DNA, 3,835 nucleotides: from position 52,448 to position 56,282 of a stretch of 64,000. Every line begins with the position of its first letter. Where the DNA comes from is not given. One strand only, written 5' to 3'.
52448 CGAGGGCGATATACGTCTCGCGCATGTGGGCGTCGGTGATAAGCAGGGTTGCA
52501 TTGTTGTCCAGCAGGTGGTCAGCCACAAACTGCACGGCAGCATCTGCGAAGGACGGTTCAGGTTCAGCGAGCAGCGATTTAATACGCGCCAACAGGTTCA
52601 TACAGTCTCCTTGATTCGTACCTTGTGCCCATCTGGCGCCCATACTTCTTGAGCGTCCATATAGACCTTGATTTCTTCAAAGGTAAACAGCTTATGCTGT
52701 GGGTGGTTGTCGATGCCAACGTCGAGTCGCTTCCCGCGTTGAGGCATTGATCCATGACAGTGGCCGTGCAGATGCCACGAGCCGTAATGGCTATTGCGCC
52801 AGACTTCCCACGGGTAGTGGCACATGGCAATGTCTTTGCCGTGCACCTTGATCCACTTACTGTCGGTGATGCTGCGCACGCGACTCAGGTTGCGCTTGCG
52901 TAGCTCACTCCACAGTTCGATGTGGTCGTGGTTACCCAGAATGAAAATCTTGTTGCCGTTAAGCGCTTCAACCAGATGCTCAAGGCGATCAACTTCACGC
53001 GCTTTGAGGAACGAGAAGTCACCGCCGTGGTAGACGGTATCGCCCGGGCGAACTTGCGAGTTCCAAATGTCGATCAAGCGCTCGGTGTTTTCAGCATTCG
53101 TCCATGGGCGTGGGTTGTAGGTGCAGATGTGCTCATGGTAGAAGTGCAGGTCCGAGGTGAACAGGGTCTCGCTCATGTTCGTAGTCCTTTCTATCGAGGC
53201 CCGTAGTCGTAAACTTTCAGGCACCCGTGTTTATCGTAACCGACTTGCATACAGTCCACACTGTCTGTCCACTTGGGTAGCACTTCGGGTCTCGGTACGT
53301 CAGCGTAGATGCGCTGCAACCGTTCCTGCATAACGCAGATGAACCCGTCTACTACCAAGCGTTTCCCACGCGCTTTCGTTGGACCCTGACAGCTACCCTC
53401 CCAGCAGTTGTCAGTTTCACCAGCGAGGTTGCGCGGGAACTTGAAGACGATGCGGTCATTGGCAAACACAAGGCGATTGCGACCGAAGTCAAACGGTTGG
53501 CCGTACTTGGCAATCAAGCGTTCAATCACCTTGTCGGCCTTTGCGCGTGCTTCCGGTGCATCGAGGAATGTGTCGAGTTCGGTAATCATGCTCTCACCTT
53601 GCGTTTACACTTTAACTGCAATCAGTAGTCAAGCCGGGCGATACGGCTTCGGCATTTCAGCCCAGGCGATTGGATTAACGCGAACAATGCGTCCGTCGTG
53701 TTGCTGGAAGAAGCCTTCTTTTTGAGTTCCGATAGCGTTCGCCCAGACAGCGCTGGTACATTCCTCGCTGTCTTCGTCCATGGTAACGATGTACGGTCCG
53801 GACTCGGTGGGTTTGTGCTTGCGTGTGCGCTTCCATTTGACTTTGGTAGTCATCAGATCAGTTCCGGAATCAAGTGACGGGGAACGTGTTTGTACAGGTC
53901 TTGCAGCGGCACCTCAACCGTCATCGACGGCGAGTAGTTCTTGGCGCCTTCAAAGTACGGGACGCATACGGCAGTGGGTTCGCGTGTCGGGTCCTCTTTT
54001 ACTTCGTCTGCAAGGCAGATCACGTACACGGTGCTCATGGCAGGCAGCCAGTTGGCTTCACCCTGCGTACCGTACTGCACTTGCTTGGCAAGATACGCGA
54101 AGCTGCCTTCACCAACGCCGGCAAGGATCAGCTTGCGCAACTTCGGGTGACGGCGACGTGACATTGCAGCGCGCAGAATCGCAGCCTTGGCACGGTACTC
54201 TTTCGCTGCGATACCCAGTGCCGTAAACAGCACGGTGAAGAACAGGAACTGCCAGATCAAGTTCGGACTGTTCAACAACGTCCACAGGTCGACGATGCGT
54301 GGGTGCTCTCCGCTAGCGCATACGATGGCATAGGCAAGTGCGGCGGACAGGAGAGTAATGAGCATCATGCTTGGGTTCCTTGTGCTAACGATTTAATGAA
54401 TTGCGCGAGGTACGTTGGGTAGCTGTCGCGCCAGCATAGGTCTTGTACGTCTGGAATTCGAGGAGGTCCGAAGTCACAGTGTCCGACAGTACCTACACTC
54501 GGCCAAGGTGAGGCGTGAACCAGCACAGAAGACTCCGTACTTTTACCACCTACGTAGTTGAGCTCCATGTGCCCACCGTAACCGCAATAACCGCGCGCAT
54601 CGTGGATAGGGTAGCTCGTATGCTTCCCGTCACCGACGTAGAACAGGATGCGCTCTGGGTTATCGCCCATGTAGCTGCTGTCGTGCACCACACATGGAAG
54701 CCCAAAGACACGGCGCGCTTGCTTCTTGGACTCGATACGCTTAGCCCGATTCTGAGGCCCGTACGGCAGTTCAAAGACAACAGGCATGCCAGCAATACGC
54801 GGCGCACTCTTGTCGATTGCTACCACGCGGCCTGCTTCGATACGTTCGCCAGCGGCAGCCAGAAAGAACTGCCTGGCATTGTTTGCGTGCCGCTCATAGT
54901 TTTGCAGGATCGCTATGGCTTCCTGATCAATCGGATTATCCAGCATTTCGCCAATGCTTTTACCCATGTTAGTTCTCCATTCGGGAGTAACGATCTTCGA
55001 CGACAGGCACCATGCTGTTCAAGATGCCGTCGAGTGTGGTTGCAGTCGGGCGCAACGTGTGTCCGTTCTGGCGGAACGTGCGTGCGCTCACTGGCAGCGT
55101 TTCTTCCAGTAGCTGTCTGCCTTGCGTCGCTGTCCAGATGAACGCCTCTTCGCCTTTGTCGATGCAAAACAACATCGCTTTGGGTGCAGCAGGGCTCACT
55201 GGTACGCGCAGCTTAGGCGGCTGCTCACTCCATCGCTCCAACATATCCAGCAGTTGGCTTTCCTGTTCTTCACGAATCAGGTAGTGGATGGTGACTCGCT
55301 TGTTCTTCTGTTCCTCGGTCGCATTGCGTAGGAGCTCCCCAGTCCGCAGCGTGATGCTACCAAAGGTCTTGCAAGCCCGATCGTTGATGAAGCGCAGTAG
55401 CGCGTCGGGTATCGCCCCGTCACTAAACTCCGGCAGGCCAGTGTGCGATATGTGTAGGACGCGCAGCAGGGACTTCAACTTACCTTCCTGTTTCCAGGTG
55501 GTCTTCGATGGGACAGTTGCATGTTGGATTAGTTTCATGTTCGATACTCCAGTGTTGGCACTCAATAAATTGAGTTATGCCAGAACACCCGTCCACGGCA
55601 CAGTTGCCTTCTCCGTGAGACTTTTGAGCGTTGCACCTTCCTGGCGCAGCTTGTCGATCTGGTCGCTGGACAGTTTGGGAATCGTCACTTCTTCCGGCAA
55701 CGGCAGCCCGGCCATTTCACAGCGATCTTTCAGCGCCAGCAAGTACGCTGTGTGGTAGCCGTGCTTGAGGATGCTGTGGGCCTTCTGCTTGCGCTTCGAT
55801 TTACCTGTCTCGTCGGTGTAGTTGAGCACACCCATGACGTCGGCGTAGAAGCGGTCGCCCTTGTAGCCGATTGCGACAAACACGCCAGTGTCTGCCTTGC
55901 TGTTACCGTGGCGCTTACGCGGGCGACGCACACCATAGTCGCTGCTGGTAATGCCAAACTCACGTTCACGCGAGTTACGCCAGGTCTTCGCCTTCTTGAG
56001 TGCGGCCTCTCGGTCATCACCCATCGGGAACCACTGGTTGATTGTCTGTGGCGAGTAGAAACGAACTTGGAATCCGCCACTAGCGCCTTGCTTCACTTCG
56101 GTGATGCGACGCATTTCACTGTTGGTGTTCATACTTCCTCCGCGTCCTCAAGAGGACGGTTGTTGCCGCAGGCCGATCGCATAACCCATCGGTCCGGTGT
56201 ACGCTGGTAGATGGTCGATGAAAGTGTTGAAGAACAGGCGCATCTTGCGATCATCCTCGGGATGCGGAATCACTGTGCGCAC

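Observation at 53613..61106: A 17-bp palindrome-cored element recurs three times, always intergenic and upstream of minus-strand genes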

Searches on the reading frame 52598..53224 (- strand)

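Call 69: search_protein_families(library=pfam, proteins=[window:52598-53224:-], max_evalue=0.01)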
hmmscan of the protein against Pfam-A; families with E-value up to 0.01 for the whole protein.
window:52598-53224:- (208 aa): 1 family
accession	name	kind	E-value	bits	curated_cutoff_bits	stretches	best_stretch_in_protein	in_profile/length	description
PF12850.12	Metallophos_2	-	4.5e-05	23.9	27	1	23-138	6-90/154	Calcineurin-like phosphoesterase superfamily domain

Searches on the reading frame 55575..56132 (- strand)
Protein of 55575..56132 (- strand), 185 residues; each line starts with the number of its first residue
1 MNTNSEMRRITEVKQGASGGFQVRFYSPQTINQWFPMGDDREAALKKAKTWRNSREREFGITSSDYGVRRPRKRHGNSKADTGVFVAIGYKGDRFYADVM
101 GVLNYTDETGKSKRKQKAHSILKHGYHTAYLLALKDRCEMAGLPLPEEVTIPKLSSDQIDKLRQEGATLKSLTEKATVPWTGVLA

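Call 85: search_protein_families(library=pfam, proteins=[window:55575-56132:-], max_evalue=0.1)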
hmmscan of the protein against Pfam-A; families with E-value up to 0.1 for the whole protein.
window:55575-56132:- (185 aa): 1 family
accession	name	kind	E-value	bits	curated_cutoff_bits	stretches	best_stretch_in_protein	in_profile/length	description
PF00847.26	AP2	-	0.021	15.6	33.3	1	107-141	21-52/54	AP2 domain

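Call 87: find_homologous_proteins(query=window:55575-56132:-, max_evalue=0.001)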
Query window:55575-56132:- (185 aa): 17 proteins with E <= 0.001 among 171 candidates. Only proteins of 101 to 324 residues were searched: fused or split forms outside these lengths cannot appear, so this answer is no evidence that the protein stands alone or is whole; lengths 'longer' or 'shorter' looks for them.
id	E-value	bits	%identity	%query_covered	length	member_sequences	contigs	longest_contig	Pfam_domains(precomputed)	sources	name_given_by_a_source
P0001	1.7e-119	414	99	100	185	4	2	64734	-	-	-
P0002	3.7e-106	371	89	100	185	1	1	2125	-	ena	-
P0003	2.3e-68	248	63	99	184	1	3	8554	-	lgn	-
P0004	2.5e-68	248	64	100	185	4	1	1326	-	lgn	-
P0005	1.2e-67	245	64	98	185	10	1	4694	-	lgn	-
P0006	4.0e-66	240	62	98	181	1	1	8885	PF00847.27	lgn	-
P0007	2.0e-65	238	61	100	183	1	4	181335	-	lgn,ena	-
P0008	7.0e-65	236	63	98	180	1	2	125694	PF00847.27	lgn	-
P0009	5.7e-64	233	62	98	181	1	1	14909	-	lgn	-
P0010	2.1e-63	232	62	97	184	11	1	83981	-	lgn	-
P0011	2.7e-63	231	63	98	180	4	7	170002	-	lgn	-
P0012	5.0e-63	230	63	98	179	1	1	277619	-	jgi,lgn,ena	-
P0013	2.0e-61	225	60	98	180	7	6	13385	-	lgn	-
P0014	3.9e-61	224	59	97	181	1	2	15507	-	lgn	-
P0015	1.8e-58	215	59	97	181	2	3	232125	-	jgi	jgi:hypothetical protein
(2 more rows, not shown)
